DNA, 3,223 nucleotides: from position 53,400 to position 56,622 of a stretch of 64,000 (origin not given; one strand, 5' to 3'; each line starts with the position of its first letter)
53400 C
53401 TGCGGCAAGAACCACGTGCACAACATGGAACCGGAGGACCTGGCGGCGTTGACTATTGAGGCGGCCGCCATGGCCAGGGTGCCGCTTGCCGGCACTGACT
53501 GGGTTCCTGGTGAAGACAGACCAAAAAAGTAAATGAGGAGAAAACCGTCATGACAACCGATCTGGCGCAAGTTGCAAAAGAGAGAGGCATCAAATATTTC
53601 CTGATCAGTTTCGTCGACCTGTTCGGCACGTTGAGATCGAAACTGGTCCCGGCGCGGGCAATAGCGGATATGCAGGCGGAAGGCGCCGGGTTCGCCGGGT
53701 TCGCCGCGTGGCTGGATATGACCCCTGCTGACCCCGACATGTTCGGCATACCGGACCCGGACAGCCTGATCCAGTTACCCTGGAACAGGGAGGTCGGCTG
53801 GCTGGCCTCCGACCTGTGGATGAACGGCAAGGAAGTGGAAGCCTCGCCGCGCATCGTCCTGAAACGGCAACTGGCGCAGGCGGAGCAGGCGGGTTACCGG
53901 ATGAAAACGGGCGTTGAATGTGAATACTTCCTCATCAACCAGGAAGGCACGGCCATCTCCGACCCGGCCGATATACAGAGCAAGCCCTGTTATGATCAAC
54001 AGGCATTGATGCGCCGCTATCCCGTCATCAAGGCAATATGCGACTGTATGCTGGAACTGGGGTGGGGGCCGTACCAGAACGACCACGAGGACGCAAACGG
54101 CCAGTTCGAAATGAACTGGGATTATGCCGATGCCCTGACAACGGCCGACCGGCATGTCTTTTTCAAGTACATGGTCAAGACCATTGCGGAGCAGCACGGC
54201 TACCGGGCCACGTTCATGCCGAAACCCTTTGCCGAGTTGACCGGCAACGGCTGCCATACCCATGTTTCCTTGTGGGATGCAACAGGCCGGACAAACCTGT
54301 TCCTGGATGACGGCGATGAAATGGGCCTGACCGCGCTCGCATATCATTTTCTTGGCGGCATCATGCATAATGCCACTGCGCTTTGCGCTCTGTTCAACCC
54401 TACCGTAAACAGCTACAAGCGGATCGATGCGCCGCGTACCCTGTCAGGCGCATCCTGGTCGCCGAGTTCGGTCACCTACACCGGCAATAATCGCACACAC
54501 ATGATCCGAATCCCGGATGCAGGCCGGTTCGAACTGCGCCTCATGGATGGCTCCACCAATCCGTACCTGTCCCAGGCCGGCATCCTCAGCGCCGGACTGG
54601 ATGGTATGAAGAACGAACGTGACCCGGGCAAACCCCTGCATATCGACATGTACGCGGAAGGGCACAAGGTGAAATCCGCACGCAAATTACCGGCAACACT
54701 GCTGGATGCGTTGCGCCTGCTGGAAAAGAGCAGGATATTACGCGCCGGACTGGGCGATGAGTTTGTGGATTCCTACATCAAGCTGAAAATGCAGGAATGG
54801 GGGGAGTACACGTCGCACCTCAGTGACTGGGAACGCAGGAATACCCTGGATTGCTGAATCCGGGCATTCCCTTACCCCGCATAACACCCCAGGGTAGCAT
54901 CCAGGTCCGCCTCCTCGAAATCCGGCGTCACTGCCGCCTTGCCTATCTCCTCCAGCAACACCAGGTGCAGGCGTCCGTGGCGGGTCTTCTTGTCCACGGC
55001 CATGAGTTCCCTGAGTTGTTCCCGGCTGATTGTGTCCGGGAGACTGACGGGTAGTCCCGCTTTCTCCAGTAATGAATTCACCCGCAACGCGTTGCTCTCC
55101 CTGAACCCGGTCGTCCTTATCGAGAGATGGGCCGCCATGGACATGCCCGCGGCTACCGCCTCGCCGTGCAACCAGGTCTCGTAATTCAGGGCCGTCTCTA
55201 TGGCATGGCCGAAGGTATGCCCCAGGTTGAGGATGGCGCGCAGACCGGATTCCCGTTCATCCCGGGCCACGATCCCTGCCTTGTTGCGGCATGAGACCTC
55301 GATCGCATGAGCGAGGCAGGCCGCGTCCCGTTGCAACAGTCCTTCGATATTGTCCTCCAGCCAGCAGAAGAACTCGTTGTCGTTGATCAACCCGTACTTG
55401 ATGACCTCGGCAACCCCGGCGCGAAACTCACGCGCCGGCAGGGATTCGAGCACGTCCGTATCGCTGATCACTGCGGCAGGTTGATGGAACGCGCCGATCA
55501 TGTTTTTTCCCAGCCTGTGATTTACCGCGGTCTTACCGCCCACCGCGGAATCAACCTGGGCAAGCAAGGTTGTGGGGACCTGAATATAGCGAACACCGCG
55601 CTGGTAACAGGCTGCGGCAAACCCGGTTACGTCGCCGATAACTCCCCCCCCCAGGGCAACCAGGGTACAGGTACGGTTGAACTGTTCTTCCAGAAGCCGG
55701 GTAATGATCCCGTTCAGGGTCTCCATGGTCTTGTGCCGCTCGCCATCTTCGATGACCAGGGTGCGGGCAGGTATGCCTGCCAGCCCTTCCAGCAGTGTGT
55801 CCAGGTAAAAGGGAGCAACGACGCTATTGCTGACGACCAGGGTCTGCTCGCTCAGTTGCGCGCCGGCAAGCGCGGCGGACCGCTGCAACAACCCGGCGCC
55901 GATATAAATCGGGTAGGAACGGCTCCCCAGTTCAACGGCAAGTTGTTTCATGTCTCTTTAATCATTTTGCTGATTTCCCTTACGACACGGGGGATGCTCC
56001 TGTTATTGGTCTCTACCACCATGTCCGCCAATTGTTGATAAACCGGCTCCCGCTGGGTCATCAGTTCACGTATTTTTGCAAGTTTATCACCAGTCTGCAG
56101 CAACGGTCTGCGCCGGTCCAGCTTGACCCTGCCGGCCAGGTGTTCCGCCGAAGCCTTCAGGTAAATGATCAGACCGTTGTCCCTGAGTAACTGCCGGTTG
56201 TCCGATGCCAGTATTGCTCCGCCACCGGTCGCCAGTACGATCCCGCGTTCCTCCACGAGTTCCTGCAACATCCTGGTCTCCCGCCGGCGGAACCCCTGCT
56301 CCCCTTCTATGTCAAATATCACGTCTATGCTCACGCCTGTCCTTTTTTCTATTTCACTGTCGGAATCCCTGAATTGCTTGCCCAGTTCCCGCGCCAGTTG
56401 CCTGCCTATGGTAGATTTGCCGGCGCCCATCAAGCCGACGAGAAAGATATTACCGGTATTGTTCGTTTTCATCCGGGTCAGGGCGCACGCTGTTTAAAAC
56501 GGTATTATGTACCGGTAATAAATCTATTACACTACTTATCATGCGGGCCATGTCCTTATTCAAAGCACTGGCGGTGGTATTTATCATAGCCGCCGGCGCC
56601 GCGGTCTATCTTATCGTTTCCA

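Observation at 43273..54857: Possible complete route from an N-methylated amine or alkaloid to methylamine assimilation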

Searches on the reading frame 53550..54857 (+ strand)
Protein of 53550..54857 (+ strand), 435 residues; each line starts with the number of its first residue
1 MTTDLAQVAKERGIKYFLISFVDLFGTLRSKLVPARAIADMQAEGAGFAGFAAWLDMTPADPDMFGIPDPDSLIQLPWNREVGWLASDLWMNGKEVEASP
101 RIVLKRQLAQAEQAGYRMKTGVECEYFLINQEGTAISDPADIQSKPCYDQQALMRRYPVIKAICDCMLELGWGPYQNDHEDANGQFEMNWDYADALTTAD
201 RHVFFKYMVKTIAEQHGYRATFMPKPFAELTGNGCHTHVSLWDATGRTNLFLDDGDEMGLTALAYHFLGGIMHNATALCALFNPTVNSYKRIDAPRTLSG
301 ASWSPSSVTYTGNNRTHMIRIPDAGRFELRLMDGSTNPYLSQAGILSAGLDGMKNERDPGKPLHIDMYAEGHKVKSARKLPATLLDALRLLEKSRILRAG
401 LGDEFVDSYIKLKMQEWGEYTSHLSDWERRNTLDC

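Call 5: search_protein_families(library=pfam, proteins=[window:53550-54857:+])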
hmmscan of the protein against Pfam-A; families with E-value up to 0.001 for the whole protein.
window:53550-54857:+ (435 aa): 2 families
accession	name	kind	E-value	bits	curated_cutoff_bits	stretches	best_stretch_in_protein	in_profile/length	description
PF00120.29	Gln-synt_C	-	3.6e-96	322.7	24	1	98-430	2-342/344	Glutamine synthetase, catalytic domain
PF03951.24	Gln-synt_N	-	0.00072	19.6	33.4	0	14-82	2-71/82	Glutamine synthetase, beta-Grasp domain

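Call 6: search_protein_families(library=ncbifam, proteins=[window:53550-54857:+])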
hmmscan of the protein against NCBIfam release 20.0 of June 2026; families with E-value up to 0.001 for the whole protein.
window:53550-54857:+ (435 aa): 5 families
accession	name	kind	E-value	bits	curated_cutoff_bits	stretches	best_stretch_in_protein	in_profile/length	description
TIGR03105.1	gln_synth_III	equivalog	1.6e-202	672.7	469.6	1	6-433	2-434/435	type III glutamate--ammonia ligase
TIGR00653.1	GlnA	equivalog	9.7e-85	285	429.15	1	5-433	3-461/462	type I glutamate--ammonia ligase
NF045547.1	GGputSyn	equivalog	2.3e-77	260.6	650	1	5-428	5-438/438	gamma-glutamylputrescine synthetase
NF007006.0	PRK09469.1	equivalog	1.2e-41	142.9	845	1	162-417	195-451/469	glutamate--ammonia ligase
NF041605.1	gln_syn_GlnII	equivalog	0.00013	21.2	500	1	176-241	166-232/333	glutamine synthetase GlnII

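Call 18: search_solved_structures(query=window:53550-54857:+, max_evalue=1e-20, show_alignments=1)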
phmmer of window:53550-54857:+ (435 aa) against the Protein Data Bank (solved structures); distinct sequences matched with E-value up to 1e-20: 37.
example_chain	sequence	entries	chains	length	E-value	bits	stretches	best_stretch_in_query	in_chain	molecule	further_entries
7cql_A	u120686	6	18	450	5.2e-194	648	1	3-435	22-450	Type III glutamate--ammonia ligase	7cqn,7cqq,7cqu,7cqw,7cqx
9qur_A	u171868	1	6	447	2e-105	356.1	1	9-429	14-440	Glutamate--methylamine ligase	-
7tdp_A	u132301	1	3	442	7.4e-67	229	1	3-431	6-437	Glutamine synthetase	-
7tfa_B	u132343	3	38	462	8.7e-67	228.8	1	3-431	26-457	Glutamine synthetase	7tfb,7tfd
7tf6_A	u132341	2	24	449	1.1e-66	228.5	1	4-430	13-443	Glutamine synthetase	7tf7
9y4a_A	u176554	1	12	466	1.2e-66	228.3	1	4-430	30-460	Glutamine synthetase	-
7tdv_A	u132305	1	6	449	3.6e-66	226.8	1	4-430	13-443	Glutamine synthetase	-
8oow_A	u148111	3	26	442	2.3e-64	220.8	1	5-430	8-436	Glutamine synthetase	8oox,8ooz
8s59_O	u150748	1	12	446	5.3e-64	219.6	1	4-430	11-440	Glutamine synthetase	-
8tfb_A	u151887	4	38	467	6.3e-64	219.3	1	4-430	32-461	Glutamine synthetase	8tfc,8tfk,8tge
8ufj_A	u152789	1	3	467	7.8e-63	215.7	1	4-430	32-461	Glutamine synthetase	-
7ten_A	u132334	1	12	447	4.3e-61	210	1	4-433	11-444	Glutamine synthetase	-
7tf9_A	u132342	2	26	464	4.9e-61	209.8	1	4-433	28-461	Glutamine synthetase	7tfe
4lnf_A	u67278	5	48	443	1e-60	208.8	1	4-431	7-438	Glutamine synthetase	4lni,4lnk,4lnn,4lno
4s0r_A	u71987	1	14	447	1e-60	208.7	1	4-431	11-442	Glutamine synthetase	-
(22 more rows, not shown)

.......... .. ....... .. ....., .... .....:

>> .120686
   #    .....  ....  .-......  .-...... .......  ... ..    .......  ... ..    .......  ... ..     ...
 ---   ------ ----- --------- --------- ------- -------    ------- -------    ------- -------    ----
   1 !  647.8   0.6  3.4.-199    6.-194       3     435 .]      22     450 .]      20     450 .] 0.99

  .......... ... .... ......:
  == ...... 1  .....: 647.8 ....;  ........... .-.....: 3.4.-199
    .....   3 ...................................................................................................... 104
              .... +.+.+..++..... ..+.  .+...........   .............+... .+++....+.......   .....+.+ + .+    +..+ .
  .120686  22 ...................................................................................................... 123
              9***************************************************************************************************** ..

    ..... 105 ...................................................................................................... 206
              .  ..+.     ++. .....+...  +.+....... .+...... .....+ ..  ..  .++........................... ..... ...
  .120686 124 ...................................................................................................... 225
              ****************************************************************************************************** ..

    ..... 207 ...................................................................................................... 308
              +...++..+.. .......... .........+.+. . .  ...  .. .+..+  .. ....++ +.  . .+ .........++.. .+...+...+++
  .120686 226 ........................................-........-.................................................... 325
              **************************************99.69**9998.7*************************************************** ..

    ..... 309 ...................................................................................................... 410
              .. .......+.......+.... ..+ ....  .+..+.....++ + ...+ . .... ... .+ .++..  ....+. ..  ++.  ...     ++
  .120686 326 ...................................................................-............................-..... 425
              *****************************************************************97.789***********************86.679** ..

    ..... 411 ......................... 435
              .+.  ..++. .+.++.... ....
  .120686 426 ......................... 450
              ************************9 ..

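Call 61: find_homologous_proteins(query=window:53550-54857:+)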
Query window:53550-54857:+ (435 aa): 8000 proteins with E <= 0.001 among 8000 candidates; the best 120 are listed.
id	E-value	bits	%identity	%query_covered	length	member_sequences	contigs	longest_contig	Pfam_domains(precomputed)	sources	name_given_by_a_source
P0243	9.2e-283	955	92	100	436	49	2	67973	PF00120.30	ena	-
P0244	1.9e-267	905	86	100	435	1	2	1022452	PF00120.30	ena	-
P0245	6.6e-267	903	86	100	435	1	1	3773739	PF00120.30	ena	-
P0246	6.7e-267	903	86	100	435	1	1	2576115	PF00120.30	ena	-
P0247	1.3e-266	902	86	100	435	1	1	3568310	PF00120.30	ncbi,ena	-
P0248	8.7e-264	893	85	100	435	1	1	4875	PF00120.30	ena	-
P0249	1.2e-263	892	85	100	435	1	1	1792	PF00120.30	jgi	-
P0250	1.2e-263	892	85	100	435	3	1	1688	PF00120.30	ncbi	-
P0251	5.9e-263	890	84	100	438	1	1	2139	PF00120.30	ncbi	-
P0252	1.5e-262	889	84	100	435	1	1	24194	PF00120.30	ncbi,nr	ncbi:MAG: type III glutamate--ammonia ligase [Gammaproteobacteria bacterium]|nr:type III glutamate--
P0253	5.5e-262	887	84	100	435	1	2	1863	PF00120.30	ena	-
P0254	7.9e-262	886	84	100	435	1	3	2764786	PF00120.30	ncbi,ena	-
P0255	1.1e-261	886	85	100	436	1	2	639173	PF00120.30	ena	-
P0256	2.2e-261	885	85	100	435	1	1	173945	PF00120.30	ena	-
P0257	4.0e-261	884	84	100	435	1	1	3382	PF00120.30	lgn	-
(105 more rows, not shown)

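Call 63: find_encoding_contigs(protein=P0243, flank=10000, max_places=2)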
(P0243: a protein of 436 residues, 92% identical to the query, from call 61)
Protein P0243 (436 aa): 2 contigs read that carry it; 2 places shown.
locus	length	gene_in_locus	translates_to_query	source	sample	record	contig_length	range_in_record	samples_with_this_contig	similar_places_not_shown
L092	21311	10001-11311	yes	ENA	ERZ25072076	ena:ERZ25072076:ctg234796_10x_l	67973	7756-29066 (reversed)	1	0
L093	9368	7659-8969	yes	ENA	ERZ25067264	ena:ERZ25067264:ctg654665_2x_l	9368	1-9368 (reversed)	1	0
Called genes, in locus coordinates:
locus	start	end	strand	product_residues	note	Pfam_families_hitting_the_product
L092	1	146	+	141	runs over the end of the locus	PF00190:Cupin_1, PF02311:AraC_binding (weak), PF07883:Cupin_2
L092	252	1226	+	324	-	PF01261:AP_endonuc_2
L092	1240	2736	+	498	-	PF00370:FGGY_N, PF02782:FGGY_C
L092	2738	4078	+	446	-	PF27526:XylA2_C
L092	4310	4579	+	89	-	-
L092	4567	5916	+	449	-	PF04389:Peptidase_M28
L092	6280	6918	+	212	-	PF01381:HTH_3, PF12844:HTH_19 (weak), PF13443:HTH_26 (faint), PF13560:HTH_31, PF02311:AraC_binding (weak), PF07883:Cupin_2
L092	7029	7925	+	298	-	PF13522:GATase_6, PF13537:GATase_7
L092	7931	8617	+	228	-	PF01493:GXGXG (faint)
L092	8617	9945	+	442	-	PF01645:Glu_synthase, PF01070:FMN_dh, PF00478:IMPDH, PF03060:NMO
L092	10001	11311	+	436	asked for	PF00120:Gln-synt_C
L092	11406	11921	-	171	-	PF22622:MFE-2_hydrat-2_N (weak), PF01575:MaoC_dehydratas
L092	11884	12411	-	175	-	PF00378:ECH_1, PF16113:ECH_2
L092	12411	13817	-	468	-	PF01425:Amidase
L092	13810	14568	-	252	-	PF00106:adh_short, PF08659:KR, PF13561:adh_short_C2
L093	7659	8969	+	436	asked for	PF00120:Gln-synt_C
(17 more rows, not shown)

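Call 64: find_encoding_contigs(protein=P0247, flank=10000, max_places=1)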
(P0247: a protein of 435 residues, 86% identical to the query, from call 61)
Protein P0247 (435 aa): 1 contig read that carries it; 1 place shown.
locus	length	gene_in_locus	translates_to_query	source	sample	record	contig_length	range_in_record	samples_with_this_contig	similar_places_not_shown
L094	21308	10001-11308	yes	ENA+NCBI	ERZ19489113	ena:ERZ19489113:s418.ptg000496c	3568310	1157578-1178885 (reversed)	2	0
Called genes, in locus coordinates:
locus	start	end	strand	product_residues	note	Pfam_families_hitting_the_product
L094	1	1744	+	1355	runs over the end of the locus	PF01381:HTH_3, PF12844:HTH_19 (weak)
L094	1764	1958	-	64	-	-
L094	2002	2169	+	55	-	PF01527:HTH_Tnp_1, PF13518:HTH_28 (weak)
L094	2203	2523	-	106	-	-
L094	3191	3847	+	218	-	PF18765:Polbeta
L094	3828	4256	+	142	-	-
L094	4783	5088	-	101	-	PF05016:ParE_toxin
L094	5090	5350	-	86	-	PF02604:PhdYeFM_antitox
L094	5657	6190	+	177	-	-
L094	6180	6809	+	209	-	PF19502:DUF6036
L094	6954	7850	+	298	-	PF13522:GATase_6, PF13537:GATase_7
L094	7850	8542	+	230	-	PF01493:GXGXG (faint)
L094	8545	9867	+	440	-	PF01645:Glu_synthase, PF01070:FMN_dh, PF00478:IMPDH, PF03060:NMO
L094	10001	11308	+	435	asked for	PF00120:Gln-synt_C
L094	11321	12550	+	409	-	PF07992:Pyr_redox_2 (faint), PF00890:FAD_binding_2 (faint), PF01266:DAO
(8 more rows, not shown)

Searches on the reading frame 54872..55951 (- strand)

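Call 5: search_protein_families(library=pfam, proteins=[window:54872-55951:-])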
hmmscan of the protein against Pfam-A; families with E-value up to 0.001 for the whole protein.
window:54872-55951:- (359 aa): 4 families
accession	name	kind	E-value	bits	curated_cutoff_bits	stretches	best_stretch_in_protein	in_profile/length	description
PF24621.2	DHQS_C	-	7.3e-50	169.1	27.6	1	179-323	1-144/144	3-dehydroquinate synthase C-terminal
PF01761.26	DHQ_synthase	-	2.2e-49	166.3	24.2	1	65-177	2-114/115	3-dehydroquinate synthase N-terminal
PF13685.12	Fe-ADH_2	-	3.2e-09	37.4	28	1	17-171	2-148/149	Iron-containing alcohol dehydrogenase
PF00465.25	Fe-ADH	-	0.00017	21.6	31.3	1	15-129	4-131/168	Iron-containing alcohol dehydrogenase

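Call 6: search_protein_families(library=ncbifam, proteins=[window:54872-55951:-])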
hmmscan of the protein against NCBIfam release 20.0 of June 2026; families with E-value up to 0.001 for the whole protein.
window:54872-55951:- (359 aa): 7 families
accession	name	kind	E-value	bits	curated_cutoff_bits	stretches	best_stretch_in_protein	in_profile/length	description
TIGR01357.1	aroB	equivalog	7.4e-115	383.8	305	1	13-349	1-338/344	3-dehydroquinate synthase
TIGR04425.1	P_lya_rel_AroB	hypoth_equivalog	5.1e-74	249.4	400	1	33-356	24-343/348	AroB-related putative sugar phosphate phospholyase (cyclizing)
NF010627.0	PRK14021.1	equivalog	2.7e-67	227.4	565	1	11-340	187-523/542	bifunctional shikimate kinase/3-dehydroquinate synthase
NF004852.0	PRK06203.1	equivalog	8.8e-62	209.2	333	1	62-347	89-381/407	3-dehydroquinate synthase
NF010556.0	PRK13951.1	equivalog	2.8e-52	178.2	560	1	60-339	204-477/492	bifunctional shikimate kinase AroK/3-dehydroquinate synthase AroB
NF002022.0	PRK00843.1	equivalog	3.3e-16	59.2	413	1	15-185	14-174/350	NAD(P)-dependent glycerol-1-phosphate dehydrogenase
NF006941.0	PRK09423.1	subfamily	8.8e-08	31.3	336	1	18-182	14-171/367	glycerol dehydrogenase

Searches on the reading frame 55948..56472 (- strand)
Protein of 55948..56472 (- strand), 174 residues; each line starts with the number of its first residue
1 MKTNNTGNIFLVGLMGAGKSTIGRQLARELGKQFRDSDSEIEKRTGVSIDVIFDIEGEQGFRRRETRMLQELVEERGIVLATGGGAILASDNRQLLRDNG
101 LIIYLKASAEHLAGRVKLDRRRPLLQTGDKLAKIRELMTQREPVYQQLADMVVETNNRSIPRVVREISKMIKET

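Call 5: search_protein_families(library=pfam, proteins=[window:55948-56472:-])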
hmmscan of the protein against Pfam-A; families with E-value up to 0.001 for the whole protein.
window:55948-56472:- (174 aa): 7 families
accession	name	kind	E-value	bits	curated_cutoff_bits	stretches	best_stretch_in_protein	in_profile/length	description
PF01202.28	SKI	-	2e-53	181.2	22.1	1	15-171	1-158/159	Shikimate kinase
PF13238.12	AAA_18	-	2.4e-07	31.7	29.4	1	9-120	1-112/128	AAA domain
PF13671.12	AAA_33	-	2.5e-05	25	27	1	9-50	2-40/143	AAA domain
PF13189.12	Cytidylate_kin2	-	0.00017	22.3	28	0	12-38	5-31/176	Cytidylate kinase-like family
PF02224.24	Cytidylate_kin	-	0.00045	20.4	26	0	13-37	5-29/211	Cytidylate kinase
PF13191.12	AAA_16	-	0.00046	21.2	32.6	1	4-41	22-63/167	AAA ATPase domain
PF01583.26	APS_kinase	-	0.00074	20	21.1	0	9-81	5-79/152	Adenylylsulphate kinase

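Call 6: search_protein_families(library=ncbifam, proteins=[window:55948-56472:-])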
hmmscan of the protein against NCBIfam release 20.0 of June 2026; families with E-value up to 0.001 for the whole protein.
window:55948-56472:- (174 aa): 15 families
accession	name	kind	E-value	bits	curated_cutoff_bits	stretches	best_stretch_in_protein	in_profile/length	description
NF003456.0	PRK05057.1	equivalog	7.8e-58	195.2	195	1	6-173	4-172/173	shikimate kinase AroK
NF010552.0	PRK13946.1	equivalog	5.7e-51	172.9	186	1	5-173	22-189/198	shikimate kinase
NF010553.0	PRK13947.1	equivalog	1.3e-45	155.7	204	1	8-172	3-167/173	shikimate kinase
NF002988.0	PRK03731.1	equivalog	8.5e-41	139.6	161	1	7-173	3-170/174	shikimate kinase AroL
NF010554.0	PRK13948.1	equivalog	8.9e-41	139.6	217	1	9-168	13-170/192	shikimate kinase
NF010555.0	PRK13949.1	equivalog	3e-35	121.9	180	1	8-171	3-169/175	shikimate kinase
NF010556.0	PRK13951.1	equivalog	3.7e-35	121.7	560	1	8-151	2-141/492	bifunctional shikimate kinase AroK/3-dehydroquinate synthase AroB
NF006015.0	PRK08154.1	subfamily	8e-34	117.2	204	1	5-173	135-304/314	anaerobic benzoate catabolism transcriptional regulator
NF006610.0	PRK09169.1-4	subfamily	2.6e-32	110.6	4299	1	8-152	2867-3010/3056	hypothetical protein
NF040667.1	hom_kin_desulfo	exception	8.9e-31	107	197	1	8-171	2-162/163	homoserine kinase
NF010627.0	PRK14021.1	equivalog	6.4e-27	94.2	565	1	5-173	5-176/542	bifunctional shikimate kinase/3-dehydroquinate synthase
NF001866.0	PRK00625.1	equivalog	1e-15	58.3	142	1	8-155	2-149/173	shikimate kinase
TIGR02173.1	cyt_kin_arch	equivalog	0.00031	20.8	102.1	1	9-162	3-160/169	(d)CMP kinase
NF004861.0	PRK06217.1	equivalog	0.00034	20.1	203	1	8-112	3-97/183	hypothetical protein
NF003828.1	PRK05416.1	equivalog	0.00054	19.6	244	0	102-172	82-153/278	RNase adapter RapZ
